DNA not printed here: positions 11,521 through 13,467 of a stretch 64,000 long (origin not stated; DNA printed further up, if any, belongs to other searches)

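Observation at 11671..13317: PASTA-domain pseudokinase with a Zn ribbon, near an intact PknB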

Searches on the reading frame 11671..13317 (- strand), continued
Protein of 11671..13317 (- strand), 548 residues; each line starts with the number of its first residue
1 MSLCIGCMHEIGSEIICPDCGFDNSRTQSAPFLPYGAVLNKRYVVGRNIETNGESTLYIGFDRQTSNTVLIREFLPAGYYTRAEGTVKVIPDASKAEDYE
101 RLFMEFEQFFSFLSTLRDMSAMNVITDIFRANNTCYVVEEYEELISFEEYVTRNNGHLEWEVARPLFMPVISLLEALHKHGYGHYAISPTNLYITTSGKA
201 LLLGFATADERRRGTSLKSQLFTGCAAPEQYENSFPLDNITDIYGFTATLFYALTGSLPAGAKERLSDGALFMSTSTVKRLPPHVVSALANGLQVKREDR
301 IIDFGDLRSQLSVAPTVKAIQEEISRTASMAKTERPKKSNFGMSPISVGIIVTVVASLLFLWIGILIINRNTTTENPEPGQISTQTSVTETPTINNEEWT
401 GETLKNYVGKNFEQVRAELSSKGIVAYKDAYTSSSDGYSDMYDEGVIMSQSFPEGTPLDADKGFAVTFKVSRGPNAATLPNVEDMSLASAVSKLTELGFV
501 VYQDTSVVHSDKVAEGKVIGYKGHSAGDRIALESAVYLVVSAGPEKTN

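Call 55: find_homologous_proteins(query=A4, max_evalue=1e-20)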
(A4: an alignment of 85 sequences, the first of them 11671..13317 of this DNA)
Query A4 (85 sequences) (548 aa, profile of the alignment): 2429 proteins with E <= 1e-20 among 8000 candidates; the best 120 are listed.
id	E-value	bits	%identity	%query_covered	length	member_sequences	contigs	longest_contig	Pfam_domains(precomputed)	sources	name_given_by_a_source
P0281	3.4e-206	704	36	99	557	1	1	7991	PF07714.24,PF00069.32,PF03793.25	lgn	-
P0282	4.2e-206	704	37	100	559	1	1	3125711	PF00069.32,PF03793.25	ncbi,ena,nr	nr:PASTA domain-containing protein [uncultured Caproiciproducens sp.]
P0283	8.6e-206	703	35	99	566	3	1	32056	PF00069.32,PF03793.25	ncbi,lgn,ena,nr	ncbi:MAG: PASTA domain-containing protein [Clostridiales bacterium]|nr:PASTA domain-containing prote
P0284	9.1e-206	703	36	100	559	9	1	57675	PF00069.32,PF03793.25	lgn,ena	-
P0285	1.2e-205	702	36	99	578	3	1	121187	PF00069.32,PF03793.25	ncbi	-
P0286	1.2e-205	702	35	100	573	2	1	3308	PF07714.24,PF00069.32,PF03793.25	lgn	-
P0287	2.4e-205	701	38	99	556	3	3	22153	PF00069.32,PF03793.25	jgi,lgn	jgi:serine/threonine protein kinase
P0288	5.5e-205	700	35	99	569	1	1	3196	PF00069.32,PF03793.25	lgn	-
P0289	7.7e-204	696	36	99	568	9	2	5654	PF00069.32,PF03793.25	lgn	-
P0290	8.2e-204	696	36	99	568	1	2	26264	PF00069.32,PF03793.25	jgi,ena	-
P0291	9.3e-204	696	36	99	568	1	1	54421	PF00069.32,PF03793.25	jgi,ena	-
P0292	1.0e-203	696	36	99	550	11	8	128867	PF00069.32,PF03793.25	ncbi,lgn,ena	-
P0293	2.1e-203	695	35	100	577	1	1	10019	PF07714.24,PF00069.32,PF03793.25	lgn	-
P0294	2.2e-203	695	37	99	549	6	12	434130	PF00069.32,PF03793.25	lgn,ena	-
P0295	3.9e-203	694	37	100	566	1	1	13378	PF00069.32,PF03793.25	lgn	-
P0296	1.0e-202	693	37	99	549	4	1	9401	PF00069.32,PF03793.25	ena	-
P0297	1.3e-202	692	38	99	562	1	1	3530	PF00069.32,PF03793.25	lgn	-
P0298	1.6e-202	692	35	99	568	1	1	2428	PF00069.32,PF03793.25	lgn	-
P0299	1.9e-202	692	37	99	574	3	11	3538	PF00069.32,PF03793.25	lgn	-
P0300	1.7e-201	689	36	99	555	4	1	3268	PF00069.32,PF03793.25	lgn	-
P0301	3.0e-201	688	36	99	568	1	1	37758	PF00069.32,PF03793.25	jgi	jgi:serine/threonine protein kinase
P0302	4.5e-201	687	36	99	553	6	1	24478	PF00069.32,PF03793.25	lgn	-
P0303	5.0e-201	687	39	99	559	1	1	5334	PF00069.32,PF03793.25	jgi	jgi:serine/threonine protein kinase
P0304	1.1e-200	686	37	99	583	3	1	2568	PF00069.32,PF03793.25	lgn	-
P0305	5.7e-200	684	35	99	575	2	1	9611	PF00069.32,PF03793.25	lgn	-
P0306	1.6e-199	682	38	99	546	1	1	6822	PF00069.32,PF03793.25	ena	-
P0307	1.7e-199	682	38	99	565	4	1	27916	PF07714.24,PF00069.32,PF03793.25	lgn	-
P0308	3.0e-199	681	36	99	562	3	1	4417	PF00069.32,PF03793.25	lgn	-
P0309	1.5e-198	679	35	99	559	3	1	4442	PF00069.32,PF03793.25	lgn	-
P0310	1.8e-198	679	37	99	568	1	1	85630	PF00069.32,PF03793.25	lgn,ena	-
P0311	2.4e-198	678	37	100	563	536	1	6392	PF07714.24,PF00069.32,PF03793.25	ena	-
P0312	2.7e-198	678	36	99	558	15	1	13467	PF00069.32,PF03793.25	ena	-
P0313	3.5e-198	678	35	98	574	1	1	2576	PF00069.32,PF03793.25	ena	-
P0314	4.3e-198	677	38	99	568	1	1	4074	PF00069.32,PF03793.25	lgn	-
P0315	4.7e-198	677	38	99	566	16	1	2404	PF00069.32,PF03793.25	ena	-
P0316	5.3e-198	677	36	100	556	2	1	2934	PF07714.24,PF00069.32,PF03793.25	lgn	-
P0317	6.5e-198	677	34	100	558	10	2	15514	PF00069.32,PF03793.25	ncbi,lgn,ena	-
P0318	1.7e-197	676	38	99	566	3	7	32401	PF00069.32,PF03793.25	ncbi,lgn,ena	-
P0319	2.3e-197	675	38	99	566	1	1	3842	PF00069.32,PF03793.25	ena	-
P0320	3.0e-197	675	37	99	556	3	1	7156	PF00069.32,PF03793.25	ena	-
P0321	3.7e-197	674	36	100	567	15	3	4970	PF00069.32,PF03793.25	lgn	-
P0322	3.8e-197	674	36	99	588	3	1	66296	PF00069.32,PF03793.25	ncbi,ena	-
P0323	5.0e-197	674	34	99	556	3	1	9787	PF00069.32,PF03793.25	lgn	-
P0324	7.6e-197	673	33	99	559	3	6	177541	PF00069.32,PF03793.25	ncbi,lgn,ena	-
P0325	1.8e-196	672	36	99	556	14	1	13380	PF00069.32,PF03793.25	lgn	-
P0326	2.5e-196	672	37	99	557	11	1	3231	PF00069.32,PF03793.25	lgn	-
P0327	6.0e-196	670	37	99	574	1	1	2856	PF00069.32,PF03793.25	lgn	-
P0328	2.5e-195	668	35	100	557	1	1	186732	PF07714.24,PF00069.32,PF03793.25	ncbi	-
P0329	4.1e-195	668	41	100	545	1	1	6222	PF00069.32,PF03793.25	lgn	-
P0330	7.7e-195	667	36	99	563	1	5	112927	PF07714.24,PF00069.32,PF03793.25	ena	-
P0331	1.3e-194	666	36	99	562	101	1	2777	PF00069.32,PF03793.25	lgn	-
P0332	3.7e-194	664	41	100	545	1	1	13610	PF00069.32,PF03793.25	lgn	-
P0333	4.7e-194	664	40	99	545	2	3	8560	PF00069.32,PF03793.25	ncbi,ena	-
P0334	7.5e-194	663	42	99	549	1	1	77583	PF00069.32,PF03793.25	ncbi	-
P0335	1.4e-193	663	34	100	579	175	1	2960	PF00069.32,PF03793.25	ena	-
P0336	1.8e-193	662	40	100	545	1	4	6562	PF00069.32,PF03793.25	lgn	-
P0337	1.8e-193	662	40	100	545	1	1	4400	PF00069.32,PF03793.25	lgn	-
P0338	3.8e-193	661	31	98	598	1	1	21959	PF00069.32,PF03793.25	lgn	-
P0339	3.9e-193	661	42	99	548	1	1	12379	PF00069.32,PF03793.25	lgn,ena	-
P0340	7.8e-193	660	42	99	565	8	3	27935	PF07714.24,PF00069.32,PF03793.25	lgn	-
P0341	1.4e-192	659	37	99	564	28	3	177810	PF03793.25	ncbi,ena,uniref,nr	ncbi:PASTA domain-containing protein [Yeguia hominis]|uniref:PASTA domain-containing protein n=1 Tax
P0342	2.2e-192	659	32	97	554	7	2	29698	PF07714.24,PF00069.32,PF03793.25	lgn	-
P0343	6.0e-192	657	32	91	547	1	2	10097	PF00069.32,PF03793.25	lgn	-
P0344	1.4e-191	656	41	99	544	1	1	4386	PF00069.32,PF03793.25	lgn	-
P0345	6.2e-191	654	32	91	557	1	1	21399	PF07714.24,PF00069.32,PF03793.25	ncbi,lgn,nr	ncbi:MAG: PASTA domain-containing protein [Clostridia bacterium]|nr:PASTA domain-containing protein 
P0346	6.3e-191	654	43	99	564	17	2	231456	PF07714.24,PF00069.32,PF03793.25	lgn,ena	-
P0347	8.8e-191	653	34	91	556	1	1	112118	PF07714.24,PF00069.32,PF03793.25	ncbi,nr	ncbi:MAG: PASTA domain-containing protein [Clostridiales bacterium]|nr:PASTA domain-containing prote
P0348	1.1e-190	653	42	99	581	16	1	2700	PF00069.32,PF03793.25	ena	-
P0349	1.4e-190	653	30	100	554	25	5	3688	PF07714.24,PF00069.32,PF03793.25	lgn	-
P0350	1.4e-190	653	32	94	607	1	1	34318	PF07714.24,PF00069.32,PF03793.25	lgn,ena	-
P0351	3.5e-190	651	32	98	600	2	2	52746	PF07714.24,PF00069.32,PF03793.25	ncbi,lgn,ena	-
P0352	4.4e-190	651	32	92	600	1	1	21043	PF07714.24,PF00069.32,PF03793.25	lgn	-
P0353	6.8e-190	650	31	99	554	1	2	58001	PF07714.24,PF00069.32,PF03793.25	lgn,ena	-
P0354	1.0e-189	650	31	99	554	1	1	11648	PF07714.24,PF00069.32,PF03793.25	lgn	-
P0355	1.1e-189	650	32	91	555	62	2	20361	PF07714.24,PF00069.32,PF03793.25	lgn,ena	-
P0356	1.2e-189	650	31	99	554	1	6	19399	PF07714.24,PF00069.32,PF03793.25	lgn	-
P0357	1.4e-189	649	32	91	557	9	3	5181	PF07714.24,PF00069.32,PF03793.25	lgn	-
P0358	1.4e-189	649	31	99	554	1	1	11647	PF07714.24,PF00069.32,PF03793.25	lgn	-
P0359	1.6e-189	649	31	99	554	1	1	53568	PF07714.24,PF00069.32,PF03793.25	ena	-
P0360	1.6e-189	649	31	92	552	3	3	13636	PF07714.24,PF00069.32,PF03793.25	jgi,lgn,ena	-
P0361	1.7e-189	649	41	99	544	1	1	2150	PF00069.32,PF03793.25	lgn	-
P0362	1.7e-189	649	31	99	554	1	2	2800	PF07714.24,PF00069.32,PF03793.25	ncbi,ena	-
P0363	1.9e-189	649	31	99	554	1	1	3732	PF07714.24,PF00069.32,PF03793.25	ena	-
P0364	2.0e-189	649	31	99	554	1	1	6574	PF07714.24,PF00069.32,PF03793.25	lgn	-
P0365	2.1e-189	649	31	99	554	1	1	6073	PF07714.24,PF00069.32,PF03793.25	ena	-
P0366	2.1e-189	649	39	99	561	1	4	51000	PF07714.24,PF00069.32,PF03793.25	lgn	-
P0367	2.2e-189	649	31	99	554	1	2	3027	PF07714.24,PF00069.32,PF03793.25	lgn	-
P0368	2.3e-189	649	31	99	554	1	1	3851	PF07714.24,PF00069.32,PF03793.25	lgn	-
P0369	2.4e-189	649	31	99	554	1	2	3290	PF07714.24,PF00069.32,PF03793.25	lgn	-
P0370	2.5e-189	649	32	98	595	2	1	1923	PF07714.24,PF00069.32,PF03793.25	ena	-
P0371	2.6e-189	648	31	99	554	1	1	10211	PF07714.24,PF00069.32,PF03793.25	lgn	-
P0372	2.7e-189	648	31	99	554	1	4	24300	PF07714.24,PF00069.32,PF03793.25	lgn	-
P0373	2.7e-189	648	31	99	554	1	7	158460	PF07714.24,PF00069.32,PF03793.25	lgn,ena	-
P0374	2.8e-189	648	31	99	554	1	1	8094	PF07714.24,PF00069.32,PF03793.25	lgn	-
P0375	2.8e-189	648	31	99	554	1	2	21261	PF07714.24,PF00069.32,PF03793.25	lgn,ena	-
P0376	3.0e-189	648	31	99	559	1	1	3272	PF07714.24,PF00069.32,PF03793.25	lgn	-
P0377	3.0e-189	648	31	99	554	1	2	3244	PF07714.24,PF00069.32,PF03793.25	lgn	-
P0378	3.0e-189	648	31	99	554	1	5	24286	PF07714.24,PF00069.32,PF03793.25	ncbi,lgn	-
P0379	3.0e-189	648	32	96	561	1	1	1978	PF07714.24,PF00069.32,PF03793.25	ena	-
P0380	3.4e-189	648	42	99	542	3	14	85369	PF07714.24,PF00069.32,PF03793.25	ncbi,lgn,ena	-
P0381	3.4e-189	648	31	99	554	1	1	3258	PF07714.24,PF00069.32,PF03793.25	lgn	-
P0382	3.6e-189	648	31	99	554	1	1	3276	PF07714.24,PF00069.32,PF03793.25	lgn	-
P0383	3.6e-189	648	31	99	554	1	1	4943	PF07714.24,PF00069.32,PF03793.25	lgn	-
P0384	3.8e-189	648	31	99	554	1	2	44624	PF07714.24,PF00069.32,PF03793.25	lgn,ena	-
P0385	3.8e-189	648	31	99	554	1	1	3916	PF07714.24,PF00069.32,PF03793.25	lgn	-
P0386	4.0e-189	648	31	99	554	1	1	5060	PF07714.24,PF00069.32,PF03793.25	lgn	-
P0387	4.1e-189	648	31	99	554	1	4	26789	PF07714.24,PF00069.32,PF03793.25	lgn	-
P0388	4.2e-189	648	31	99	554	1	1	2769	PF07714.24,PF00069.32,PF03793.25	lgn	-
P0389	4.4e-189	648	31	99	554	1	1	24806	PF07714.24,PF00069.32,PF03793.25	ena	-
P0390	4.5e-189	648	31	99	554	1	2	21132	PF07714.24,PF00069.32,PF03793.25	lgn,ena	-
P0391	4.6e-189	648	31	99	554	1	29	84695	PF07714.24,PF00069.32,PF03793.25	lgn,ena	-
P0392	4.7e-189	648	31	99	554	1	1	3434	PF07714.24,PF00069.32,PF03793.25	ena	-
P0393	4.9e-189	648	31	99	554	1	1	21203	PF07714.24,PF00069.32,PF03793.25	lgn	-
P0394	4.9e-189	648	30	92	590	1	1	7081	PF07714.24,PF00069.32,PF03793.25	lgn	-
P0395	4.9e-189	648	31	99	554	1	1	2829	PF07714.24,PF00069.32,PF03793.25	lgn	-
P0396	5.0e-189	648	31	99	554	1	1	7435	PF07714.24,PF00069.32,PF03793.25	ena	-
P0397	5.0e-189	648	31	99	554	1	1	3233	PF07714.24,PF00069.32,PF03793.25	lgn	-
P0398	5.1e-189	648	31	99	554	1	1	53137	PF07714.24,PF00069.32,PF03793.25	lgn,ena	-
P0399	5.6e-189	647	31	99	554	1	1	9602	PF07714.24,PF00069.32,PF03793.25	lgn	-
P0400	5.8e-189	647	31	99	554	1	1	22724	PF07714.24,PF00069.32,PF03793.25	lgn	-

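Call 56: list_cluster_members(proteins=[P0373, P0391, P0294, P0324, P0346, P0380, P0292, P0328, P0378, P0351])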
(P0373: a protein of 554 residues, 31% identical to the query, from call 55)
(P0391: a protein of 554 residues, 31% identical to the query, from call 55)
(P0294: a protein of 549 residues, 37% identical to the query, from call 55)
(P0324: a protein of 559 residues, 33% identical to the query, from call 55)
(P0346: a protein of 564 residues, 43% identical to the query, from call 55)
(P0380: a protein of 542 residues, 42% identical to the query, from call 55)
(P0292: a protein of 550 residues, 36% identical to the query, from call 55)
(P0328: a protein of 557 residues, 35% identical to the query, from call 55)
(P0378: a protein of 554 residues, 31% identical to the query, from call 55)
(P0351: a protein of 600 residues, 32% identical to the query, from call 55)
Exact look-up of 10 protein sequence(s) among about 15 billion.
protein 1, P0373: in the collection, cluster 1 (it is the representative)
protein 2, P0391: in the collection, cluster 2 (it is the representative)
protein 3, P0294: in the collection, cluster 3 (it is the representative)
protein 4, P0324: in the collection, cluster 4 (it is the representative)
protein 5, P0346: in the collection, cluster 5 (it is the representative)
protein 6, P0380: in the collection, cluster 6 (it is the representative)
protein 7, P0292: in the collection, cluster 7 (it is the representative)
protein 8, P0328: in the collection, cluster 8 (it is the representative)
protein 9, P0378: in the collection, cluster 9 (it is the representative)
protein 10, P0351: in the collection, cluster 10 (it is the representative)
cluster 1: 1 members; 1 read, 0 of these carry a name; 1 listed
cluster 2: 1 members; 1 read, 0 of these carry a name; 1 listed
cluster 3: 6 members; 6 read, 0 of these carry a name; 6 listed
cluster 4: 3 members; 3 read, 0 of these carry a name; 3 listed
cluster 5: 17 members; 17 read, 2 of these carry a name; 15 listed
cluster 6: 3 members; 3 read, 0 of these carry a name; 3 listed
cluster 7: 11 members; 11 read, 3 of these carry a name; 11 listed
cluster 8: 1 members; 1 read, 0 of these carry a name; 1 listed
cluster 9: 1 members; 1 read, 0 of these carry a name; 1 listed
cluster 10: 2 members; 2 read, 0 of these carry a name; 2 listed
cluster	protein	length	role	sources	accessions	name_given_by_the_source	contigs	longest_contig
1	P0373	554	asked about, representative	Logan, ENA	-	-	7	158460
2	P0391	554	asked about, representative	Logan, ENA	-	-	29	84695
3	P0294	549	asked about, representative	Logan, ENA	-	-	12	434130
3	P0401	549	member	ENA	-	-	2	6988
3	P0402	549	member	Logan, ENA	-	-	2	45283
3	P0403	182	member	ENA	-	-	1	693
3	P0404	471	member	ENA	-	-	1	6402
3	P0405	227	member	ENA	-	-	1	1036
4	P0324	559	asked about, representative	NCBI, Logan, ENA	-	-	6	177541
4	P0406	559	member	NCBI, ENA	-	-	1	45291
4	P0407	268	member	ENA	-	-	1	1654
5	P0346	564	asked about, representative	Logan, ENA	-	-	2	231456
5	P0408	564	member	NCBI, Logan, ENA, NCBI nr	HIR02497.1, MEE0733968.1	MAG: PASTA domain-containing protein [Acutalibacteraceae bacterium] | PASTA domain-containing protein [Acutalibacteraceae bacterium]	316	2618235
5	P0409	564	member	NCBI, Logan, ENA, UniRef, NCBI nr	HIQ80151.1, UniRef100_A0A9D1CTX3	MAG TPA: PASTA domain-containing protein [Candidatus Scatavimonas merdigallinarum] | PASTA domain-containing protein n=1 Tax=Candidatus Scatavimonas merdigallinarum ... | PASTA domain-containing protein [Candidatus Scatavimonas merdigallinarum]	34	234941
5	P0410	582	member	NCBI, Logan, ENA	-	-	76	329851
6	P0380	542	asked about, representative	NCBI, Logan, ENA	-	-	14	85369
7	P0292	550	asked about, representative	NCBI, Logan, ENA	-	-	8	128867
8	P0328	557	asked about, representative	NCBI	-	-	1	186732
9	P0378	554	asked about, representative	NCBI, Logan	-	-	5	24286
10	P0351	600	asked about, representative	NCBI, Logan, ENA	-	-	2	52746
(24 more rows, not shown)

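Call 57: find_encoding_contigs(protein=P0282, flank=10000, max_places=1)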
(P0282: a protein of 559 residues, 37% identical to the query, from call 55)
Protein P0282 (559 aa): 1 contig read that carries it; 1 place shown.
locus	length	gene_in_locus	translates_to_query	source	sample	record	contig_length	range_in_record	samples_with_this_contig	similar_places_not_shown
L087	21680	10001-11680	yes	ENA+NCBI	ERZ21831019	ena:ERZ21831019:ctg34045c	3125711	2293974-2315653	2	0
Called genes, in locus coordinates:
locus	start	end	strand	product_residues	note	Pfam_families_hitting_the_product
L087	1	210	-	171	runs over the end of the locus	PF00160:Pro_isomerase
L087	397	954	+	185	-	-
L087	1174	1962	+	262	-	PF03372:Exo_endo_phos, PF14529:Exo_endo_phos_2 (weak)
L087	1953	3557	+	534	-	PF00753:Lactamase_B, PF23023:Anti-Pycsar_Apyc1 (faint), PF12706:Lactamase_B_2 (weak), PF16661:Lactamase_B_6, PF10996:Beta-Casp, PF07521:RMMBL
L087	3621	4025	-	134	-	PF01741:MscL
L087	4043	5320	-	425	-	PF09989:DUF2229 (faint)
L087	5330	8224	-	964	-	PF00370:FGGY_N (faint), PF01869:BcrAD_BadFG, PF09989:DUF2229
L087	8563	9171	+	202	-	PF02525:Flavodoxin_2, PF03358:FMN_red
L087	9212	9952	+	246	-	PF20772:TACO1_YebC_N, PF01709:Transcrip_reg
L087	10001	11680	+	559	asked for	PF00069:Pkinase, PF03793:PASTA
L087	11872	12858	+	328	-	PF01522:Polysacc_deac_1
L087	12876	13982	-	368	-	PF12725:DUF3810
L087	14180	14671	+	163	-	PF04525:LOR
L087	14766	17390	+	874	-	PF00133:tRNA-synt_1, PF01406:tRNA-synt_1e (faint), PF09334:tRNA-synt_1g (weak), PF13603:tRNA-synt_1_2, PF09334:tRNA-synt_1g, PF08264:Anticodon_1, PF10458:Val_tRNA-synt_C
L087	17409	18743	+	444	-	PF08245:Mur_ligase_M, PF27239:FOL3_C, PF02875:Mur_ligase_C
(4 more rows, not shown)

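Call 58: find_encoding_contigs(protein=P0341, flank=10000, max_places=1)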
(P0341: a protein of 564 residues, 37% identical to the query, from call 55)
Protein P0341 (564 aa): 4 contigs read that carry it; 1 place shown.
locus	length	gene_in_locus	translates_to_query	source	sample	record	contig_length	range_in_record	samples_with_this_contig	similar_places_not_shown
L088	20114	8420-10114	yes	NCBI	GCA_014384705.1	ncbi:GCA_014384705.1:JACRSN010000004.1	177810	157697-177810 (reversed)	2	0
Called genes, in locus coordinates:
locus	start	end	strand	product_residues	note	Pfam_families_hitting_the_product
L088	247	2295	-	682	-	PF13802:Gal_mutarotas_2, PF01055:Glyco_hydro_31_2nd, PF21365:Glyco_hydro_31_3rd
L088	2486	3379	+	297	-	PF02311:AraC_binding, PF07883:Cupin_2 (weak), PF00165:HTH_AraC, PF12833:HTH_18, PF00165:HTH_AraC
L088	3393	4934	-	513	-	PF13541:ChlI, PF01078:Mg_chelatase, PF00158:Sigma54_activat (faint), PF00493:MCM (faint), PF07728:AAA_5 (weak), PF13335:Mg_chelatase_C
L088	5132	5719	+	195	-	PF07638:Sigma70_ECF (weak), PF04542:Sigma70_r2, PF00196:GerE (weak), PF08281:Sigma70_r4_2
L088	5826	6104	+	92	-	PF13451:zf_Tbcl, PF23477:zf_Tbcl_2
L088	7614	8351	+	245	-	PF20772:TACO1_YebC_N, PF01709:Transcrip_reg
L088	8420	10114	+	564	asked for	PF03793:PASTA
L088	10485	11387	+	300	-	PF01522:Polysacc_deac_1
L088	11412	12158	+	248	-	PF01520:Amidase_3, PF06347:SH3_4 (weak), PF08239:SH3_3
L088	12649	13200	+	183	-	PF18306:LDcluster4, PF03641:Lysine_decarbox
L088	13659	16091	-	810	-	PF00122:E1-E2_ATPase, PF00702:Hydrolase, PF08282:Hydrolase_3 (faint)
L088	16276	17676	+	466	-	PF01554:MatE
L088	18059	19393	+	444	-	PF01467:CTP_transf_like, PF13714:PEP_mutase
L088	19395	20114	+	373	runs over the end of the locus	PF02776:TPP_enzyme_N, PF02775:TPP_enzyme_C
